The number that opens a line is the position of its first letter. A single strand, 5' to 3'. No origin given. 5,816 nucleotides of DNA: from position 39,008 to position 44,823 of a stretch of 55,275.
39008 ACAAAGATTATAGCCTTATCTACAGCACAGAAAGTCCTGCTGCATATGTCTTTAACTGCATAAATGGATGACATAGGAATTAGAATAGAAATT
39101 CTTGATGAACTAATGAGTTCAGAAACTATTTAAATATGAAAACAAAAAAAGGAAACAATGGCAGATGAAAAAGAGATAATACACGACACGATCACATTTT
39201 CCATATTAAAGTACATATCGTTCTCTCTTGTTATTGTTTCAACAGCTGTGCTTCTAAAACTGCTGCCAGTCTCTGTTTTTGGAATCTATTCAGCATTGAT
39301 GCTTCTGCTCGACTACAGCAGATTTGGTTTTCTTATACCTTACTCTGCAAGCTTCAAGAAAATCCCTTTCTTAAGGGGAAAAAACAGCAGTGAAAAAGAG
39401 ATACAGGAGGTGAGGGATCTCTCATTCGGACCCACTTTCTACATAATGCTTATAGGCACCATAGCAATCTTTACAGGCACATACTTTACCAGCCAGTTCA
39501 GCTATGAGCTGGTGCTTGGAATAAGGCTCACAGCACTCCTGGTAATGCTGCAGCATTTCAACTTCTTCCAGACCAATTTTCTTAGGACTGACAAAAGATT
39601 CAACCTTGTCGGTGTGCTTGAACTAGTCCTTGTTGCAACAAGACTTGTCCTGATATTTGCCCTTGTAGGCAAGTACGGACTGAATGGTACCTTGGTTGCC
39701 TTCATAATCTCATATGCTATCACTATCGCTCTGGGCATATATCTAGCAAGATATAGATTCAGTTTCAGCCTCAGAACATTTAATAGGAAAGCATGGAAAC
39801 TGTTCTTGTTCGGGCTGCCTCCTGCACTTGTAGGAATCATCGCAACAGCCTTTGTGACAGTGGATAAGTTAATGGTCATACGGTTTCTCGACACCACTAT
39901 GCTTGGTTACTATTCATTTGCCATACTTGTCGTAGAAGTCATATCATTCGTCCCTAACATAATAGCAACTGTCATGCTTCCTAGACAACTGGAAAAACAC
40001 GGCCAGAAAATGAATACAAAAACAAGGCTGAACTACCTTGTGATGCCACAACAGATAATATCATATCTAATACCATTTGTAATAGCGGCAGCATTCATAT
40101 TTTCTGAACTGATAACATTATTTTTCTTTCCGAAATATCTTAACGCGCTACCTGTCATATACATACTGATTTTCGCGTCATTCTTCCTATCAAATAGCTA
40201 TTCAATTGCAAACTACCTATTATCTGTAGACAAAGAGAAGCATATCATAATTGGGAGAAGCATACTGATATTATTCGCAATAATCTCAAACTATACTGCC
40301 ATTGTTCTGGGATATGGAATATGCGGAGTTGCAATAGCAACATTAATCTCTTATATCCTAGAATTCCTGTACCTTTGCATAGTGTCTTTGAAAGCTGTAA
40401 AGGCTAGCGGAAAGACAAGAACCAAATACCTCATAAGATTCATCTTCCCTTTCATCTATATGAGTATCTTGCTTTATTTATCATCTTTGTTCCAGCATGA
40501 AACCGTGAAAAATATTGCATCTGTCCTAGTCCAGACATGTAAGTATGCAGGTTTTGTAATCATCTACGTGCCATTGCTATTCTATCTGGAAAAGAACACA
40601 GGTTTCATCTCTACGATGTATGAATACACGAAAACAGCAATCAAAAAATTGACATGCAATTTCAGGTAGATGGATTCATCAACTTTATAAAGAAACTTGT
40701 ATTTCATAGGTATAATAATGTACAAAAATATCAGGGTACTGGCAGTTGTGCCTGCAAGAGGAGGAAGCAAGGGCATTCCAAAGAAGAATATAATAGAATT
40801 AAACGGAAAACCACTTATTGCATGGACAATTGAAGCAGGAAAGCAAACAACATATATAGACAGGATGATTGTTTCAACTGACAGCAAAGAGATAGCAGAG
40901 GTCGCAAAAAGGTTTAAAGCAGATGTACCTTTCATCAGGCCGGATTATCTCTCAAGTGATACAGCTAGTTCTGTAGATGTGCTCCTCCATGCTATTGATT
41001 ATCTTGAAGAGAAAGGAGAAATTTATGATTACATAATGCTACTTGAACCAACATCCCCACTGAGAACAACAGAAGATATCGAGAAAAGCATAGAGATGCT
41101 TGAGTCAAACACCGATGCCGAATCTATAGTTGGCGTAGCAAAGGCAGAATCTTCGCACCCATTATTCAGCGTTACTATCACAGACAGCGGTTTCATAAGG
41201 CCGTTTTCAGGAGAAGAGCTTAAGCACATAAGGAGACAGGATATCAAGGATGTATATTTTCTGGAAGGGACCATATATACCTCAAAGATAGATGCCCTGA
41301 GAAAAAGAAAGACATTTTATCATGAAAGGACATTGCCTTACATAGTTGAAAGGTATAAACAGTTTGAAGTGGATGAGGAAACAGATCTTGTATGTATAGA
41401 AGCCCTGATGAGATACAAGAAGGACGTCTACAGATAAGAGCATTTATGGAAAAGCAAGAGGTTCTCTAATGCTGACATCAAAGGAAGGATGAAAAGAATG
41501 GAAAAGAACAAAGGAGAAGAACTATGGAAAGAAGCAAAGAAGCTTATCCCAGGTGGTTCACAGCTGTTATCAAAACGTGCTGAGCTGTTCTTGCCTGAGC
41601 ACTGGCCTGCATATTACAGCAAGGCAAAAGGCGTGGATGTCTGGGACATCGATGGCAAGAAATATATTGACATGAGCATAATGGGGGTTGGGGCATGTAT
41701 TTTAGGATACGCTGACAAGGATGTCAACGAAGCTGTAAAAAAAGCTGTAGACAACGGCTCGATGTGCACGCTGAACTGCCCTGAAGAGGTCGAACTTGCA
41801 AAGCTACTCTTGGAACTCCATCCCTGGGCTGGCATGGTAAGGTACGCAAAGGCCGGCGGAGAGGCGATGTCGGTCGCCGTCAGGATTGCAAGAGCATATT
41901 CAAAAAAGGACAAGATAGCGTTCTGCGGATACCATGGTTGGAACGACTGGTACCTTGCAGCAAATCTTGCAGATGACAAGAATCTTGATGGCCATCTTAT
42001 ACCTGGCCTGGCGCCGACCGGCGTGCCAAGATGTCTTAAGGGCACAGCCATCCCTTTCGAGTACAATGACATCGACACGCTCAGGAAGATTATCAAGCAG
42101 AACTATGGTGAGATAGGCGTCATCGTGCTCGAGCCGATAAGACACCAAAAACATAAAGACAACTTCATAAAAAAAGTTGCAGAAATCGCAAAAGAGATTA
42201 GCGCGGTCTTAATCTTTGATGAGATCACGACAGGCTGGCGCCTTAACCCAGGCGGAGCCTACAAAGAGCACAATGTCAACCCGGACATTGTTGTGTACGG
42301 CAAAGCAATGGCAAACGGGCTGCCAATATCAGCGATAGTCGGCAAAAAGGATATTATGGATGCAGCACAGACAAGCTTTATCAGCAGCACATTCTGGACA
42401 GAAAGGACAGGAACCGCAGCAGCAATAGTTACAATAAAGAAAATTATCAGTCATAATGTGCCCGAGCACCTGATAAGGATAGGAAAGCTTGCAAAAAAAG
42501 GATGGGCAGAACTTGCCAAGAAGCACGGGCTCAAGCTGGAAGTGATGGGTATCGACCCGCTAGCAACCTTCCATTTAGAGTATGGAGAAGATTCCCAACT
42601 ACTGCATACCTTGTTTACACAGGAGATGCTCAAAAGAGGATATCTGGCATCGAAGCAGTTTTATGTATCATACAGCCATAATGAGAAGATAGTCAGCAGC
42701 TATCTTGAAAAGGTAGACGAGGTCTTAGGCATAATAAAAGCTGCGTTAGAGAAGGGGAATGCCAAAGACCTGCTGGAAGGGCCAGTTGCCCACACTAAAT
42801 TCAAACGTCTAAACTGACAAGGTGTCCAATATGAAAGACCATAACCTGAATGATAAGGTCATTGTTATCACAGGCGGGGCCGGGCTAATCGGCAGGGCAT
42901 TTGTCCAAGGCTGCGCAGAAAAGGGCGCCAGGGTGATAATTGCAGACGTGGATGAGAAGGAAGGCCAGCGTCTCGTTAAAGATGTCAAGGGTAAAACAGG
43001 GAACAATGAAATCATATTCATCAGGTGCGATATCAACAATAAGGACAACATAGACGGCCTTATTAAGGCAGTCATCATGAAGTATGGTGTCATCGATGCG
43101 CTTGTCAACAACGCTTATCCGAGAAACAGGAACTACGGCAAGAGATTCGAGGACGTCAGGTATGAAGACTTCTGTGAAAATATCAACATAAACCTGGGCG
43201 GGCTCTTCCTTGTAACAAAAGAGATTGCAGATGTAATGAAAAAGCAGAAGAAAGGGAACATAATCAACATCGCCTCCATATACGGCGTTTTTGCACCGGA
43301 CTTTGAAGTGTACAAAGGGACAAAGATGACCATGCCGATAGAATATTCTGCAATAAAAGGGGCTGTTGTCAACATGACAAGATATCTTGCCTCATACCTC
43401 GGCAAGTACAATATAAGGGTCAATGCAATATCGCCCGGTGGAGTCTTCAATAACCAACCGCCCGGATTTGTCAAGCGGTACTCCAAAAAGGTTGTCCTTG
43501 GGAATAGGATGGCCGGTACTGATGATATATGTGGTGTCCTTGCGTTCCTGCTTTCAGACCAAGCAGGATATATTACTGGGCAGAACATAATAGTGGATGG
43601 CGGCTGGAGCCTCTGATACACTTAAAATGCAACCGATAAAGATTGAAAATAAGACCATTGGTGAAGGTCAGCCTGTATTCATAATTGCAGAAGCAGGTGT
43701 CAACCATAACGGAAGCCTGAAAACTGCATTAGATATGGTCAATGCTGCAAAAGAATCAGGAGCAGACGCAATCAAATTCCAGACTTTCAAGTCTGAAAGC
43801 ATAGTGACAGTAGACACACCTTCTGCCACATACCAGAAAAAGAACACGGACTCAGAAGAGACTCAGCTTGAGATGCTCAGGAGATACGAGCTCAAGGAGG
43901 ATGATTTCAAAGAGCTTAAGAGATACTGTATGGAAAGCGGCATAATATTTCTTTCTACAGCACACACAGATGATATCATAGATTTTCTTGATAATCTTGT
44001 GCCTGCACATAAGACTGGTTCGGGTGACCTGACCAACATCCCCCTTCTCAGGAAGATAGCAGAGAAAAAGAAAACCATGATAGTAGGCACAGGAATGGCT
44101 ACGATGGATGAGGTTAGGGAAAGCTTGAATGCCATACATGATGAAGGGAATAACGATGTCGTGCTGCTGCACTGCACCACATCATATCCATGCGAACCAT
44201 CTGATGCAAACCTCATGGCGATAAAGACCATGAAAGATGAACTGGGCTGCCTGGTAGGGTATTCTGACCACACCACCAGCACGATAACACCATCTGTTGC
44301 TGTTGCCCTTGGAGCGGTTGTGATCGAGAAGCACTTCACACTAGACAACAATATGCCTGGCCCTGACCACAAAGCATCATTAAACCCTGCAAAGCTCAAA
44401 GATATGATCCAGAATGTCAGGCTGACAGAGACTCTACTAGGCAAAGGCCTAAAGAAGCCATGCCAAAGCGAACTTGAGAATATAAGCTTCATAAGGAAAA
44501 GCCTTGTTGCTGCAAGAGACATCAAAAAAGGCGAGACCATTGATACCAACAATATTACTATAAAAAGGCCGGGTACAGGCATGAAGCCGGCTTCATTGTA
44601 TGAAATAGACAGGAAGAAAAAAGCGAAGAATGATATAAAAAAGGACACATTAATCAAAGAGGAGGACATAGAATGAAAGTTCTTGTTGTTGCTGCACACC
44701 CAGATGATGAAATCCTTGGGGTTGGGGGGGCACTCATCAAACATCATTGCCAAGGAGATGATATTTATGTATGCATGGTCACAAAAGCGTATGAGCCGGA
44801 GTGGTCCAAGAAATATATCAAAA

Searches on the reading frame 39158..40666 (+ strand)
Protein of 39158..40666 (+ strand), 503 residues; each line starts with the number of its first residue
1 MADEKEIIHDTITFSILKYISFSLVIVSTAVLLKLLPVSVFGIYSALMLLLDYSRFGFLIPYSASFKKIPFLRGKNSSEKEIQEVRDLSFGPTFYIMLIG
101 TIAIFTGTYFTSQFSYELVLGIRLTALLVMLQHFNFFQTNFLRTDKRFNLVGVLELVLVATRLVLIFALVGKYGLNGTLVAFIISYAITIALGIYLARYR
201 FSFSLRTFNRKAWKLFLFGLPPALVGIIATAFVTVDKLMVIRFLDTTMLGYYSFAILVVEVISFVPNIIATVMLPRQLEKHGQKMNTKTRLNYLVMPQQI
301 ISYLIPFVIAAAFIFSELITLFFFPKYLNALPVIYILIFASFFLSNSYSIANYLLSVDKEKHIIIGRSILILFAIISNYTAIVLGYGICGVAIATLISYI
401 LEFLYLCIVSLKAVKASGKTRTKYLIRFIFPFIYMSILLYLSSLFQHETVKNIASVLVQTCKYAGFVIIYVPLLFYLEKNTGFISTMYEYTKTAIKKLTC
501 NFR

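Call 8: search_protein_families(library=pfam, proteins=[window:39158-40666:+], max_evalue=0.001)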
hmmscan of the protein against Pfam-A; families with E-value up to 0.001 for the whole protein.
window:39158-40666:+ (503 aa): 2 families
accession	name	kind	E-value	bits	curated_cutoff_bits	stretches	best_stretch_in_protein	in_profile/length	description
PF13440.11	Polysacc_synt_3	-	4.2e-08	33.2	23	1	115-330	78-291/293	Polysaccharide biosynthesis protein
PF01943.22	Polysacc_synt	-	8e-05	22.6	28.2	1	93-276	82-269/274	Polysaccharide biosynthesis protein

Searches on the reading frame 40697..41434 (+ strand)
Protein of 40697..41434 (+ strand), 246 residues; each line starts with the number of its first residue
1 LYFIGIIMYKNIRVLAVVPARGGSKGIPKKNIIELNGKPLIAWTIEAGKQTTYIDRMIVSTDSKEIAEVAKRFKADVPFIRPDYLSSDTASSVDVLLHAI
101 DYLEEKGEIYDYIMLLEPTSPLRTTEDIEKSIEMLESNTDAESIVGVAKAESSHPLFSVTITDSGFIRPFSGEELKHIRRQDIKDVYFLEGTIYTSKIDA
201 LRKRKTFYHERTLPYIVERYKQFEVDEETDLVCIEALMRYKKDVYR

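Call 8: search_protein_families(library=pfam, proteins=[window:40697-41434:+], max_evalue=0.001)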
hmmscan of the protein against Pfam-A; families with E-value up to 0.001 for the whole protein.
window:40697-41434:+ (246 aa): 2 families
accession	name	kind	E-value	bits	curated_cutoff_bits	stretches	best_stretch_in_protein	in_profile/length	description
PF02348.25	CTP_transf_3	-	1.8e-26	93.7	22.6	1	16-237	2-205/217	Cytidylyltransferase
PF12804.13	NTP_transf_3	-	9.5e-05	23.1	27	1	29-157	15-132/160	MobA-like NTP transferase domain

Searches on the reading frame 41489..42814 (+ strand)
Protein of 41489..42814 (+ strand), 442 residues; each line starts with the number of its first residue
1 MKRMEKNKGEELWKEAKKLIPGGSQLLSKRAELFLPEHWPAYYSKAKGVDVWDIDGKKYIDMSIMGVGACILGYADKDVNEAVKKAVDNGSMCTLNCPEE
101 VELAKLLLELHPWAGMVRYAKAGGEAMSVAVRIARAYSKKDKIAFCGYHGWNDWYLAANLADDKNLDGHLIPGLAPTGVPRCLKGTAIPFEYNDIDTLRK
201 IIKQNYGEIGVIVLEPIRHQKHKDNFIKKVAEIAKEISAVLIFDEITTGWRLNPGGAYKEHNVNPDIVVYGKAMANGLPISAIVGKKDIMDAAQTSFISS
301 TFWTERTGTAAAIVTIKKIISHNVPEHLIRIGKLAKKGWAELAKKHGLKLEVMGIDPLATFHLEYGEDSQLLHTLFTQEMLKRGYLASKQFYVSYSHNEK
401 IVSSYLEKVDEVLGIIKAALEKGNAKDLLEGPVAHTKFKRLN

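Call 8: search_protein_families(library=pfam, proteins=[window:41489-42814:+], max_evalue=0.001)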
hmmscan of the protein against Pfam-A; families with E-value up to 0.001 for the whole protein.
window:41489-42814:+ (442 aa): 1 family
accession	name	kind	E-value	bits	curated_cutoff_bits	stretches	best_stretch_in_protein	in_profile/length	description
PF00202.27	Aminotran_3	-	3.3e-41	141.8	30.5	1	40-346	10-333/403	Aminotransferase class-III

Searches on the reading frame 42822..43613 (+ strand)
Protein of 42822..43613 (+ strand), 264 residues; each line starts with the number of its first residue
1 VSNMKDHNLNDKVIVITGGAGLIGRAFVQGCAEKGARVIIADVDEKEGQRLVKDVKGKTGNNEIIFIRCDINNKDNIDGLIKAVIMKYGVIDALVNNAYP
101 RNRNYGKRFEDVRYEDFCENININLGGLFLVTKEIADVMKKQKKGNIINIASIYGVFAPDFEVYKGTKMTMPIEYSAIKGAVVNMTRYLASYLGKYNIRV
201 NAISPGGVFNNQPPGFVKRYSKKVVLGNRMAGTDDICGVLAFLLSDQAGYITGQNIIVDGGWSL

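Call 8: search_protein_families(library=pfam, proteins=[window:42822-43613:+], max_evalue=0.001)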
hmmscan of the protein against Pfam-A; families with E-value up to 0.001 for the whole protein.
window:42822-43613:+ (264 aa): 8 families
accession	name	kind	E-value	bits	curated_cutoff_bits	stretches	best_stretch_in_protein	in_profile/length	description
PF13561.12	adh_short_C2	-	7.1e-51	173.5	27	1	23-263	8-236/236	Enoyl-(Acyl carrier protein) reductase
PF00106.31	adh_short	-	2.2e-40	138.6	26.6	1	12-208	1-182/195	short chain dehydrogenase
PF01370.27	Epimerase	-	1e-09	38.6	20.9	1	14-225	1-194/240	NAD dependent epimerase/dehydratase family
PF08659.16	KR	-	1.8e-07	31.7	22.6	1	14-99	3-90/180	KR domain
PF03435.24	Sacchrp_dh_NADP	-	3.7e-06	27.7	25.1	1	16-96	3-78/129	Saccharopine dehydrogenase NADP binding domain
PF16363.11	GDP_Man_Dehyd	-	1.8e-05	24.8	27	1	16-84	2-74/332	GDP-mannose 4,6 dehydratase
PF02719.21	Polysacc_synt_2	-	0.00053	19.7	20.2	1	14-84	1-76/293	Polysaccharide biosynthesis protein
PF01073.25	3Beta_HSD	-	0.0007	19.2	22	1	15-83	1-66/280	3-beta hydroxysteroid dehydrogenase/isomerase family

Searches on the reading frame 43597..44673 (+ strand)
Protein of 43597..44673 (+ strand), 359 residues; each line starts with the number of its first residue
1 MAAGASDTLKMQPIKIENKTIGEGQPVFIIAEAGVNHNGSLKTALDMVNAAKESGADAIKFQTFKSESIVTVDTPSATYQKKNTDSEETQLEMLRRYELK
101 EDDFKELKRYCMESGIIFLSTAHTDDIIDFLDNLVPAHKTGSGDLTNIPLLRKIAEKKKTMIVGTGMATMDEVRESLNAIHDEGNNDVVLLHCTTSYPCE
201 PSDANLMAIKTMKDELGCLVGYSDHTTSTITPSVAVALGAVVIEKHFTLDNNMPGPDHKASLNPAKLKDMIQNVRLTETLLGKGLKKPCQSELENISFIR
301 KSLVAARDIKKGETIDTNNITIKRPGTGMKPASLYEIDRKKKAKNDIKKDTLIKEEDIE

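Call 4: search_protein_families(library=ncbifam, proteins=[window:43597-44673:+], max_evalue=0.01)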
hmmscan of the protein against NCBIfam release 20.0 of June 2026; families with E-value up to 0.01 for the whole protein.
window:43597-44673:+ (359 aa): 6 families
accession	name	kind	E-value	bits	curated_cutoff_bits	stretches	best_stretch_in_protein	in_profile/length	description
TIGR03569.1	NeuB_NnaB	equivalog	1.6e-128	428.4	399.65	1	27-353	1-329/329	N-acetylneuraminate synthase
TIGR03586.1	PseI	equivalog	3.1e-83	279.7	340.25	1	27-351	2-325/327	pseudaminic acid synthase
NF006421.0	PRK08673.1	subfamily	3.4e-07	29.8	335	1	13-281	82-333/338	3-deoxy-7-phosphoheptulonate synthase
TIGR01361.1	DAHP_synth_Bsub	equivalog_domain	7.1e-06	25.6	267.75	1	104-275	78-258/260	3-deoxy-7-phosphoheptulonate synthase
NF009239.0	PRK12595.1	equivalog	0.0003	19.9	279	1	99-191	166-259/360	bifunctional 3-deoxy-7-phosphoheptulonate synthase/chorismate mutase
NF009933.0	PRK13396.1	subfamily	0.0043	16.1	486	0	138-193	188-244/352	3-deoxy-7-phosphoheptulonate synthase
